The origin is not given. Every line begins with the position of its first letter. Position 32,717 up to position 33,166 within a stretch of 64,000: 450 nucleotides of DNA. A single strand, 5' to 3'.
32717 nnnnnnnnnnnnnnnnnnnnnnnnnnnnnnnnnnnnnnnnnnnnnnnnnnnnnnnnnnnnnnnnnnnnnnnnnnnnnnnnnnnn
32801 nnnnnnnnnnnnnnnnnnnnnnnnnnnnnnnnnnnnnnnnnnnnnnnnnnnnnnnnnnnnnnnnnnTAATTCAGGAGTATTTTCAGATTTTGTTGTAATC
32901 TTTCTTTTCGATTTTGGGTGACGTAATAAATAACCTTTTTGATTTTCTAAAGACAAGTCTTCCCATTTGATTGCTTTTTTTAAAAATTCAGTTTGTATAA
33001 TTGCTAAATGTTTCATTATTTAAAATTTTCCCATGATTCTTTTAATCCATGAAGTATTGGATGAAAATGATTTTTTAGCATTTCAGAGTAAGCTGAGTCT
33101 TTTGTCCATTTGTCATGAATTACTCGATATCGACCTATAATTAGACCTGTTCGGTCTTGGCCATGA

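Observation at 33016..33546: Lipoprotein tyrosine/dual-specificity phosphatase nested inside the effector-like array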

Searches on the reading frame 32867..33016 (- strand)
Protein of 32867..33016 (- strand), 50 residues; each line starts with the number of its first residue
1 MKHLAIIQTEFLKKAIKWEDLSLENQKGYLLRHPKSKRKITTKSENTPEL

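Call 45: find_homologous_proteins(query=A3, max_evalue=0.01)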
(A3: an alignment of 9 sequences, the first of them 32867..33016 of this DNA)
Query A3 (9 sequences) (50 aa, profile of the alignment): 20 proteins with E <= 0.01 among 85 candidates.
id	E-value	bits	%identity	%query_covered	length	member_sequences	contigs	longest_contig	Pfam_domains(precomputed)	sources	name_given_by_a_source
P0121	6.2e-19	85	70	60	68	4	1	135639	-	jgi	jgi:hypothetical protein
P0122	2.5e-18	83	66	94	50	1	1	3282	-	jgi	jgi:hypothetical protein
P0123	1.4e-17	81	60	90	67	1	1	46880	-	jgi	-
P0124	3.5e-17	80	61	92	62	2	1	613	-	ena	-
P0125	3.7e-17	80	60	98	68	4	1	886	-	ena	-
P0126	3.8e-17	80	57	98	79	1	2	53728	-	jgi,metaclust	metaclust:\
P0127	4.7e-17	79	60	86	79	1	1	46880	-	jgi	-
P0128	6.2e-17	79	67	84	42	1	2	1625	-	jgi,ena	-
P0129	1.3e-16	78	64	84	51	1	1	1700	-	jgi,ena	-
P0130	3.6e-16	77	60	84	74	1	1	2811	-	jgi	jgi:hypothetical protein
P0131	4.9e-16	76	58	90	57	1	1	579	-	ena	-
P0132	2.9e-15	74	58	98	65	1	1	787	-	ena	-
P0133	3.3e-15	74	58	98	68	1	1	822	-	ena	-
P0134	6.9e-14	69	51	86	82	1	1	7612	-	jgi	-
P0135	1.7e-13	68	65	80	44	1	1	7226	-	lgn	-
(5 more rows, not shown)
